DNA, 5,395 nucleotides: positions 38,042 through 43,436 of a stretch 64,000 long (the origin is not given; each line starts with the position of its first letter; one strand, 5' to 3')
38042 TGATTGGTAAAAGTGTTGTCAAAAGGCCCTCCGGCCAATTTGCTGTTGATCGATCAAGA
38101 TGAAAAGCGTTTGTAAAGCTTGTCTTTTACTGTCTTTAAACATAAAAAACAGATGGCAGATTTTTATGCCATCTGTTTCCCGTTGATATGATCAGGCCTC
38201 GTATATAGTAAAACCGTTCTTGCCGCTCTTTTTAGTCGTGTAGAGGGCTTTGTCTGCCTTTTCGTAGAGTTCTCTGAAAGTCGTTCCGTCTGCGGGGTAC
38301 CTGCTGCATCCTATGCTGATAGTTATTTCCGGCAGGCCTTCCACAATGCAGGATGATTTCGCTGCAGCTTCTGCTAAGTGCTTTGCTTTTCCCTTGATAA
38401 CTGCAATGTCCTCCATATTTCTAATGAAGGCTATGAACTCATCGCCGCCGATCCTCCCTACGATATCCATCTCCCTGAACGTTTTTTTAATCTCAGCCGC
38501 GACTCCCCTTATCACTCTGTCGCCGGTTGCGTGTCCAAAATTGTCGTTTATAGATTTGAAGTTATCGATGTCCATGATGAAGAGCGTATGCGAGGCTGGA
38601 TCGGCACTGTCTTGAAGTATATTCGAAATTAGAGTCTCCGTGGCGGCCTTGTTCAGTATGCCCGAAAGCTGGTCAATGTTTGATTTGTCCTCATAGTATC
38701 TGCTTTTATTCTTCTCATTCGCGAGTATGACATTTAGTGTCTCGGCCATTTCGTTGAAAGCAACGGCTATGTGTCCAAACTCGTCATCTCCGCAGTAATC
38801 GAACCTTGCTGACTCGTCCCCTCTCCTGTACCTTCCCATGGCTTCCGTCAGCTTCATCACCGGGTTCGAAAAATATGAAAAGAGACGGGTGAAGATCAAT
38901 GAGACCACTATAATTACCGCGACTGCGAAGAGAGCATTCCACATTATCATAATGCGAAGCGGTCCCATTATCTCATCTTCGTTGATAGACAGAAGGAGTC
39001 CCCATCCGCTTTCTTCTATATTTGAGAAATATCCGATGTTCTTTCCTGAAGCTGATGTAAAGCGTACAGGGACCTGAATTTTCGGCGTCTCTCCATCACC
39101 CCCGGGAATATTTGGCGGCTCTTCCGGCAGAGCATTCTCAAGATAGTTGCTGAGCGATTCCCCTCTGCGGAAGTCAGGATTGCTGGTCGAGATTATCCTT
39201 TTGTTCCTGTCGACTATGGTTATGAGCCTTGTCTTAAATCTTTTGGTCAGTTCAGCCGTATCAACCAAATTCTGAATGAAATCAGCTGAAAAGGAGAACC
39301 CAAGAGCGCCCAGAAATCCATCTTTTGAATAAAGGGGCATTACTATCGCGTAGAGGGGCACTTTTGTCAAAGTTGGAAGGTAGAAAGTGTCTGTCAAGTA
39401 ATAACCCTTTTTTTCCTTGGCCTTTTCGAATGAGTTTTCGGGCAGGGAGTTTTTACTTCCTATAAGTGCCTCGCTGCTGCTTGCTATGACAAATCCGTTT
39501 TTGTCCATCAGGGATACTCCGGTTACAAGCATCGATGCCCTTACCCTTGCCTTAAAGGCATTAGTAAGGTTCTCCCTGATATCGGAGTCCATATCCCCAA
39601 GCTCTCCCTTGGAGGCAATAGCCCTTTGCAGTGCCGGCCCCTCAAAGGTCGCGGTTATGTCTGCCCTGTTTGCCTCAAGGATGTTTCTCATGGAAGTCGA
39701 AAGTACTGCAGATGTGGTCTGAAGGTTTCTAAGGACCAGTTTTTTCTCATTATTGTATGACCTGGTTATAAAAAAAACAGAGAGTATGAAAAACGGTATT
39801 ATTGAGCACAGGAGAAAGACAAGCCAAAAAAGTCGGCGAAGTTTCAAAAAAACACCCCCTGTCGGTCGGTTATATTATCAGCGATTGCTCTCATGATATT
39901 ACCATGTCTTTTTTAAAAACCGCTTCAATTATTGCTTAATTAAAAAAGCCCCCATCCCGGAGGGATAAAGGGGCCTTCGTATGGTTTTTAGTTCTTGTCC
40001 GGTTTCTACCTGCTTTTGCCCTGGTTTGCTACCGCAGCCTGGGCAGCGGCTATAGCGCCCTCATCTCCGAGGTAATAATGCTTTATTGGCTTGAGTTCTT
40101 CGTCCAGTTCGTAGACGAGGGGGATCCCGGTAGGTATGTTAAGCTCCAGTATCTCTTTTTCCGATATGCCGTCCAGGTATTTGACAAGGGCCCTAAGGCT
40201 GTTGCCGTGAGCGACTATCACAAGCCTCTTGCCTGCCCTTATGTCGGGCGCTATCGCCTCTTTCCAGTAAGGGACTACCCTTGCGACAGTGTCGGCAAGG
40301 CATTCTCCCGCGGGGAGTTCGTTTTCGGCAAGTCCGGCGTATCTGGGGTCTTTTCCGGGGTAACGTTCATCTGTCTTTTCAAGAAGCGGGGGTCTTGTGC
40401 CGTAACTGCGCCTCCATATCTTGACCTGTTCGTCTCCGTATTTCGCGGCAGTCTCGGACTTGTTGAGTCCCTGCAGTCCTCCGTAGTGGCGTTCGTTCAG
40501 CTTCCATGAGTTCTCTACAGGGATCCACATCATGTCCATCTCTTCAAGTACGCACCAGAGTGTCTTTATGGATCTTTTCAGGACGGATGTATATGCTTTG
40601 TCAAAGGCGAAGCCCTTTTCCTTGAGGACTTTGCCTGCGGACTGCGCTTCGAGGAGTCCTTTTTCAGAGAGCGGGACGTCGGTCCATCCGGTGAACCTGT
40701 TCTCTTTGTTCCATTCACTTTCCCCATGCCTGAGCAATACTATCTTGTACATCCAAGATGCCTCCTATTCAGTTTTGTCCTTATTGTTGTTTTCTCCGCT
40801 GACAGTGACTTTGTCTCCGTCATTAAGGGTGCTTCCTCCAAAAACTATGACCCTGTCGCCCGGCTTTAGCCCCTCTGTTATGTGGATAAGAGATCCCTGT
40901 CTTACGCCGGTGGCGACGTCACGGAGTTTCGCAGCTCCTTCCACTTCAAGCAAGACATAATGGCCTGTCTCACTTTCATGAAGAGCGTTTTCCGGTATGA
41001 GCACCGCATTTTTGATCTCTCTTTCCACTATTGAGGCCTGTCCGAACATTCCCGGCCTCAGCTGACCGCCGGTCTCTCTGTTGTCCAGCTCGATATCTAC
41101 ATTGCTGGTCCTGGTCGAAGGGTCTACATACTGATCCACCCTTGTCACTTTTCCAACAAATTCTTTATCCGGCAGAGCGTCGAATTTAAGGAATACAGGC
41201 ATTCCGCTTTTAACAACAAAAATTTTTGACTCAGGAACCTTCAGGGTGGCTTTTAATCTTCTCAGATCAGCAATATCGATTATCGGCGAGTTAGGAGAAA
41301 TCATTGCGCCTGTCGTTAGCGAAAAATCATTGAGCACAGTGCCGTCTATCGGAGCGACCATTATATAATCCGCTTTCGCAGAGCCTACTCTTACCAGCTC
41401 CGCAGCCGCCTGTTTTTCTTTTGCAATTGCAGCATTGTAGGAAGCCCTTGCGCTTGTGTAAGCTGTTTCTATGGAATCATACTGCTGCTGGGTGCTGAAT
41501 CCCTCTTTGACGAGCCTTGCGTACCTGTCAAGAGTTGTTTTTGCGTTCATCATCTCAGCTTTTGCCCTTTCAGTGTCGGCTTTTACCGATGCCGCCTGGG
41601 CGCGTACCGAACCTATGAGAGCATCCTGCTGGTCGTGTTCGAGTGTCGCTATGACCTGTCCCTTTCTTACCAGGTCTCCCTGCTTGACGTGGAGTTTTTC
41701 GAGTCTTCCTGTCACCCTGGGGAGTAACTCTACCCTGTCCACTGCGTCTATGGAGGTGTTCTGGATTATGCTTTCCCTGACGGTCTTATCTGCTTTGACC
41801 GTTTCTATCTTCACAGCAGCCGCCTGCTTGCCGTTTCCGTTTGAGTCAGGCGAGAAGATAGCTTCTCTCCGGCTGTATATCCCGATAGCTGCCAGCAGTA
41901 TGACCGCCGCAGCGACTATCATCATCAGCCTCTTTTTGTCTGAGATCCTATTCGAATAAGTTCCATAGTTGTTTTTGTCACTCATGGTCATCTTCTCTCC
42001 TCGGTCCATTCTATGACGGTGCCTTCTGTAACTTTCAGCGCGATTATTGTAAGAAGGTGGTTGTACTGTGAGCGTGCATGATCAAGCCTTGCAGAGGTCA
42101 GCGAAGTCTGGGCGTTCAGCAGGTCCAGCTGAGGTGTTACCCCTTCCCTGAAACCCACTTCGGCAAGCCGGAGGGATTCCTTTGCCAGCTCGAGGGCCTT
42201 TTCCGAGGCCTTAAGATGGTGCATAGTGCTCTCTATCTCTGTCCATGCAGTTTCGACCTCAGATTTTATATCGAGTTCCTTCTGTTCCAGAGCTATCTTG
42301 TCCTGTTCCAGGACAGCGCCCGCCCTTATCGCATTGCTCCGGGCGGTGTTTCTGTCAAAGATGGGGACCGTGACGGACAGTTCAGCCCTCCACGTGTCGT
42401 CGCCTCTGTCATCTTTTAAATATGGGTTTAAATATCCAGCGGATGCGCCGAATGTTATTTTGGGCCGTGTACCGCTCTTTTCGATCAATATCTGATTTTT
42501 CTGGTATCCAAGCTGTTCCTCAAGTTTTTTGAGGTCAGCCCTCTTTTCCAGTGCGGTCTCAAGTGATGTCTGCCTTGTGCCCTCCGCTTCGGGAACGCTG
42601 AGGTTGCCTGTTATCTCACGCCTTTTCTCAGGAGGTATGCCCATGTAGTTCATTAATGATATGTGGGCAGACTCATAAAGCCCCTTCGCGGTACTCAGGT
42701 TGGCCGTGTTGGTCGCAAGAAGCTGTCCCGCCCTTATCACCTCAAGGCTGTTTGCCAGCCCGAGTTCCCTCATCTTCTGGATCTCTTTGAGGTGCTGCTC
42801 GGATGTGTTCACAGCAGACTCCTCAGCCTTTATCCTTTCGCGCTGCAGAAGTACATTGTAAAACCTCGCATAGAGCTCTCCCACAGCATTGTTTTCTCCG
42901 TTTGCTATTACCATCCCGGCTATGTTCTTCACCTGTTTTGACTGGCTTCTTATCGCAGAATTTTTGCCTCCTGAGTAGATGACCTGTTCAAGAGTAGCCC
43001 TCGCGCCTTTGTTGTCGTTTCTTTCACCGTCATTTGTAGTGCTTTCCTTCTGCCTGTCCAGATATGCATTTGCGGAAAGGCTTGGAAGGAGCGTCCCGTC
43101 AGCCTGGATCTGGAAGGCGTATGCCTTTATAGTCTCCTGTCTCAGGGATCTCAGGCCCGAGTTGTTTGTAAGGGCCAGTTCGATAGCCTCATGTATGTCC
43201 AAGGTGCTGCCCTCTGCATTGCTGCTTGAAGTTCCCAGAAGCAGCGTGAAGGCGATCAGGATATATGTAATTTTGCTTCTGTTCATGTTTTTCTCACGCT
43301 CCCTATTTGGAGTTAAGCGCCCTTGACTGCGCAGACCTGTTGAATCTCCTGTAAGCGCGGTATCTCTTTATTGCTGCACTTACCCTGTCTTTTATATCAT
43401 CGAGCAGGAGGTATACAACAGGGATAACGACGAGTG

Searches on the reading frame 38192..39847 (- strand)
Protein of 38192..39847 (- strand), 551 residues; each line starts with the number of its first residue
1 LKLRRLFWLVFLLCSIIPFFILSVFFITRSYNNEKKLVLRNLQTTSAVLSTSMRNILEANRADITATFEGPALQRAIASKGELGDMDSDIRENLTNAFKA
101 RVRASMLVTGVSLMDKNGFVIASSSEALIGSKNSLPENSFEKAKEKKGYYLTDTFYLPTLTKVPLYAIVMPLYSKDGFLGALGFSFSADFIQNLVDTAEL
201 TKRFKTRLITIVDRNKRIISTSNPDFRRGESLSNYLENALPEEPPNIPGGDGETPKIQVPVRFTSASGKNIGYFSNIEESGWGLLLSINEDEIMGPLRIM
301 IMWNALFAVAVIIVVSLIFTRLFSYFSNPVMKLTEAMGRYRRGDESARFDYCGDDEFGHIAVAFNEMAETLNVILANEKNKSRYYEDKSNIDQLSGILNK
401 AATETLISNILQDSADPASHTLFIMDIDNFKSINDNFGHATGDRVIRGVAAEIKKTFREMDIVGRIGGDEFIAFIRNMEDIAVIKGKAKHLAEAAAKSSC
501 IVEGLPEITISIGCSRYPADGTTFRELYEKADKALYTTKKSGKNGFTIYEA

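Call 59: search_protein_families(library=pfam, proteins=[window:38192-39847:-], max_evalue=0.001)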
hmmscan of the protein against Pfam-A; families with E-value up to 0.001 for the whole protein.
window:38192-39847:- (551 aa): 4 families
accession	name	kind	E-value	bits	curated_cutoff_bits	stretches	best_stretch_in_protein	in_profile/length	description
PF00990.26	GGDEF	-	1.8e-35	122.6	23.8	1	390-544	2-160/161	Diguanylate cyclase, GGDEF domain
PF02743.24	dCache_1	-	2.4e-14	53.9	45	1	36-285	5-238/240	Cache domain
PF00672.30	HAMP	-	1.8e-07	31.8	25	1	326-371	6-51/53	HAMP domain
PF17203.10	sCache_3_2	-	0.00022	21.8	28.4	0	192-273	41-121/140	Single cache domain 3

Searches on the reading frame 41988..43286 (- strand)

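Call 59: search_protein_families(library=pfam, proteins=[window:41988-43286:-], max_evalue=0.001)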
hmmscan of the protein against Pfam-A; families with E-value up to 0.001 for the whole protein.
window:41988-43286:- (432 aa): 1 family
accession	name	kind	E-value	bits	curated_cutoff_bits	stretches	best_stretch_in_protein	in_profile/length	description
PF02321.23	OEP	-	5.7e-47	160.4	22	2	239-418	2-183/187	Outer membrane efflux protein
